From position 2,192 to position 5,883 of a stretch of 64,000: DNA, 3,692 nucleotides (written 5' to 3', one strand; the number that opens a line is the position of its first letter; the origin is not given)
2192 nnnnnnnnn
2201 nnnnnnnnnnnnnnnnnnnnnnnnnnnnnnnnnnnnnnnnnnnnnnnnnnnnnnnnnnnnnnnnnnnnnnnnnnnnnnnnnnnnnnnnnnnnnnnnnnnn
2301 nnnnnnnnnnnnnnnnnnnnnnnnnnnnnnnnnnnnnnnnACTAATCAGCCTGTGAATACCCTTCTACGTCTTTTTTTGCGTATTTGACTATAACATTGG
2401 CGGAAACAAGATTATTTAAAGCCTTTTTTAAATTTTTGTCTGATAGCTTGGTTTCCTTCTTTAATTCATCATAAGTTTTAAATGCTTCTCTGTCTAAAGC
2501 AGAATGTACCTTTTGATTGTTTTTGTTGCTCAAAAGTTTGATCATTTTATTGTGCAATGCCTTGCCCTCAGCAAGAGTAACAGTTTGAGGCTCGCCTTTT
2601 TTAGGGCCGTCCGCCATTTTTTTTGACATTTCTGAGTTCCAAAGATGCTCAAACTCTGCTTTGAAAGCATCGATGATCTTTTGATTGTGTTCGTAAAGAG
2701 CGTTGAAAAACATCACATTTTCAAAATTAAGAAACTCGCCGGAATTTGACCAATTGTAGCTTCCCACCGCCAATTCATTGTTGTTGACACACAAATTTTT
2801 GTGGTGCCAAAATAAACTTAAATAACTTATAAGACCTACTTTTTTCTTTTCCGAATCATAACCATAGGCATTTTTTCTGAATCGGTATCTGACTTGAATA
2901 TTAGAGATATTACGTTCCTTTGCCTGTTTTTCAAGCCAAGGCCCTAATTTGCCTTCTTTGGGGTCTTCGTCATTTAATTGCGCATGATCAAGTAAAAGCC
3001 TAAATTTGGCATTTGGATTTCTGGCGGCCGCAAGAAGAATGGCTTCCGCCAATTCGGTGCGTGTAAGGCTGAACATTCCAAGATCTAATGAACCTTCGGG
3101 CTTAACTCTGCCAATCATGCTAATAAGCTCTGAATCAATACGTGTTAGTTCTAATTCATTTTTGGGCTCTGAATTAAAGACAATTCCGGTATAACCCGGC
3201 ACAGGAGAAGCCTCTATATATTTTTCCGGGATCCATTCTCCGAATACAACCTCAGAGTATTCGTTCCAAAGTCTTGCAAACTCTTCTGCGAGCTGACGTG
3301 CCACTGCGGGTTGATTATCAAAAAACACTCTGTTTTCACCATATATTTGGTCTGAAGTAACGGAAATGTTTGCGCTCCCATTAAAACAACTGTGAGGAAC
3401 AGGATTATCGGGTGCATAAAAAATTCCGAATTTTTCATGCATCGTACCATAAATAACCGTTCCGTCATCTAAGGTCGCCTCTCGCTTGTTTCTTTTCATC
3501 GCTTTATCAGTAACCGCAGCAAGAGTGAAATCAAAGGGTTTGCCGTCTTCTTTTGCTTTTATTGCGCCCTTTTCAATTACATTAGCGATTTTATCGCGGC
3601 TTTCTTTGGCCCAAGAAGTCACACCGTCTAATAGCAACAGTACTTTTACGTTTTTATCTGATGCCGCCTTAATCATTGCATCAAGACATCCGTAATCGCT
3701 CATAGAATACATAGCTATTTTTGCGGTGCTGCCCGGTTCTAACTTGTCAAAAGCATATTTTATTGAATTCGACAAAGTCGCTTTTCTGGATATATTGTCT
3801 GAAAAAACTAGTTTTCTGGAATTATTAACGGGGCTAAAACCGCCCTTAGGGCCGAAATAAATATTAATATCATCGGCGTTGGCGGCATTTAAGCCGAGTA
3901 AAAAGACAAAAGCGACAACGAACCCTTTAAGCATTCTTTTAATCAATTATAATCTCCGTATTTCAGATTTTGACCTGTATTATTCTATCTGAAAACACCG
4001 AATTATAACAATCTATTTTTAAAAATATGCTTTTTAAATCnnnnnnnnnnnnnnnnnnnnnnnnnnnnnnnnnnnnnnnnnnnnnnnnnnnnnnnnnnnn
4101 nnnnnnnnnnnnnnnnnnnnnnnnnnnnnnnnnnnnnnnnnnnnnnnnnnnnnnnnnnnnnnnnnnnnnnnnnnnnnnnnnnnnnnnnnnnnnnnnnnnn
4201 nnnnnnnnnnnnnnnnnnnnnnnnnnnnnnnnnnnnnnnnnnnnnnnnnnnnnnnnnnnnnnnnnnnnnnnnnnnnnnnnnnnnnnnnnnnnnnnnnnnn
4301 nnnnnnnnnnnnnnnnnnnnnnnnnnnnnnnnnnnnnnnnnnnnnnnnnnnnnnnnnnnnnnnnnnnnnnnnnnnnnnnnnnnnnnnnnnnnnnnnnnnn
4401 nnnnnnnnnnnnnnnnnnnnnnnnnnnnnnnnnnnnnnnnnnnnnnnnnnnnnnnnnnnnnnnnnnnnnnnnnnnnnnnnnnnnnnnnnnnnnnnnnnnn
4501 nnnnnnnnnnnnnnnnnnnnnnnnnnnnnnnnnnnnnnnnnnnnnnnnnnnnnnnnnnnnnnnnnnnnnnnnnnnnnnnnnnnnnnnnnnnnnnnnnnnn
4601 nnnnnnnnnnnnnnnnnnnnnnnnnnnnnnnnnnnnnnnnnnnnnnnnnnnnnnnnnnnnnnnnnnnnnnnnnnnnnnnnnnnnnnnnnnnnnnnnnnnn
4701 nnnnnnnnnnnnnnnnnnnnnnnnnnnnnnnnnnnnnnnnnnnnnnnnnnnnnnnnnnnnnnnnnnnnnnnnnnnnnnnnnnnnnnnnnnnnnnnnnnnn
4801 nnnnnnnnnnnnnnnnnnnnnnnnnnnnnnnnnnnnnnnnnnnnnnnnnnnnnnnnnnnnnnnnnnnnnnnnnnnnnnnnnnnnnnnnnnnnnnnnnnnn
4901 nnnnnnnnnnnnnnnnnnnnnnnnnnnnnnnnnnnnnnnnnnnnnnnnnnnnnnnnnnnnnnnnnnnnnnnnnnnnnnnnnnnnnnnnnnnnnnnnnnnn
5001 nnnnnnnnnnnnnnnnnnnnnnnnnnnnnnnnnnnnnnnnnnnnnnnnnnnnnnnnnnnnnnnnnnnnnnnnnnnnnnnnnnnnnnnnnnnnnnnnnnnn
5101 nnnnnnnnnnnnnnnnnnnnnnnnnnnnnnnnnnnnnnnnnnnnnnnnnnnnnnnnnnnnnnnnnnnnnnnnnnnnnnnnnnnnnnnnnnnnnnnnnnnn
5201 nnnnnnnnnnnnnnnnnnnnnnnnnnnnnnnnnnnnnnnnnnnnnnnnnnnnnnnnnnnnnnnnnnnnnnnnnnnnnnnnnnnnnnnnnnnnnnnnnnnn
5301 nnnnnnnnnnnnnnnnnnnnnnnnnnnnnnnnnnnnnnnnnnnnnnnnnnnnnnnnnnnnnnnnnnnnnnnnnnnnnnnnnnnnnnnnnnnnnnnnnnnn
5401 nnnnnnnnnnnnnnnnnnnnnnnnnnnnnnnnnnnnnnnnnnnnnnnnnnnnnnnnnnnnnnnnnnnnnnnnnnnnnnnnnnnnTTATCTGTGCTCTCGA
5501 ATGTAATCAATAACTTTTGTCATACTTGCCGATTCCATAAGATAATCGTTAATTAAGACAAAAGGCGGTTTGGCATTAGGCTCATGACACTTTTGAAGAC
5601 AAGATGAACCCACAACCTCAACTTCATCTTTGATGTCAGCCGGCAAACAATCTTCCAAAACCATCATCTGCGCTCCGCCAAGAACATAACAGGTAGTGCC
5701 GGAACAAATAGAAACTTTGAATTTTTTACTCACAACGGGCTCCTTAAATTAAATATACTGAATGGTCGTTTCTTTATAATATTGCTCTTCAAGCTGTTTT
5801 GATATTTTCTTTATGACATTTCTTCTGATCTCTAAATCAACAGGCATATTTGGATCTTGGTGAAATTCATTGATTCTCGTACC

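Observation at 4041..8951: Five-gene putative H2-sensing signalling module with two different sensory-type [FeFe]-hydrogenase paralogs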

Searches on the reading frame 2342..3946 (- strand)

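Call 4: search_protein_families(library=pfam, proteins=[window:2342-3946:-], max_evalue=0.01)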
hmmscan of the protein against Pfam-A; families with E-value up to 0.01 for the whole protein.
window:2342-3946:- (534 aa): 2 families
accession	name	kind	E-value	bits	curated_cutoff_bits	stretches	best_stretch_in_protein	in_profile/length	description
PF13091.12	PLDc_2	-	1.3e-24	86.9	27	2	285-436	10-132/132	PLD-like domain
PF02002.24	TFIIE_alpha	-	0.0032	17.7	22.9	1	469-525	7-63/105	TFIIE alpha subunit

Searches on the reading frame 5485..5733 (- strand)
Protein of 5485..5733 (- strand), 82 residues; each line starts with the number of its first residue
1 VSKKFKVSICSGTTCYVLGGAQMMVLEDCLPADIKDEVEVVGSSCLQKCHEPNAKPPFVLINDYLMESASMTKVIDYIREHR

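Call 4: search_protein_families(library=pfam, proteins=[window:5485-5733:-], max_evalue=0.01)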
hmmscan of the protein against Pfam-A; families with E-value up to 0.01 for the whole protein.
window:5485-5733:- (82 aa): 1 family
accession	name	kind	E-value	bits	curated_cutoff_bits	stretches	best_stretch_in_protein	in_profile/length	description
PF01257.25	2Fe-2S_thioredx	-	0.00039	20.7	24.8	1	3-80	64-143/145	Thioredoxin-like [2Fe-2S] ferredoxin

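Call 5: search_protein_families(library=ncbifam, proteins=[window:5485-5733:-], max_evalue=0.01)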
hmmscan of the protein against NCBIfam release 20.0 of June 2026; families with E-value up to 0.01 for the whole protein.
window:5485-5733:- (82 aa): 0 families

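Call 66: search_protein_families(library=pfam, alignment_id=A2, max_evalue=0.01)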
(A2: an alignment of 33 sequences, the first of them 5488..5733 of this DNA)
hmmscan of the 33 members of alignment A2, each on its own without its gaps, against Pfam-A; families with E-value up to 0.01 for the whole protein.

A. member 1, window:5488-5733:- (82 aa): 1 family
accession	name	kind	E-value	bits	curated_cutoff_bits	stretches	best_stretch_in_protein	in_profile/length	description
PF01257.25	2Fe-2S_thioredx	-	0.00039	20.7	24.8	1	3-80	64-143/145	Thioredoxin-like [2Fe-2S] ferredoxin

B. families by the number of members that match (of 33 scanned): 3 families
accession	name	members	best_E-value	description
PF01257.25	2Fe-2S_thioredx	31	7.5e-11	Thioredoxin-like [2Fe-2S] ferredoxin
PF07293.16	DUF1450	14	8e-07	Protein of unknown function (DUF1450)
PF07970.17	COPIIcoated_ERV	1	0.0083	Endoplasmic reticulum vesicle transporter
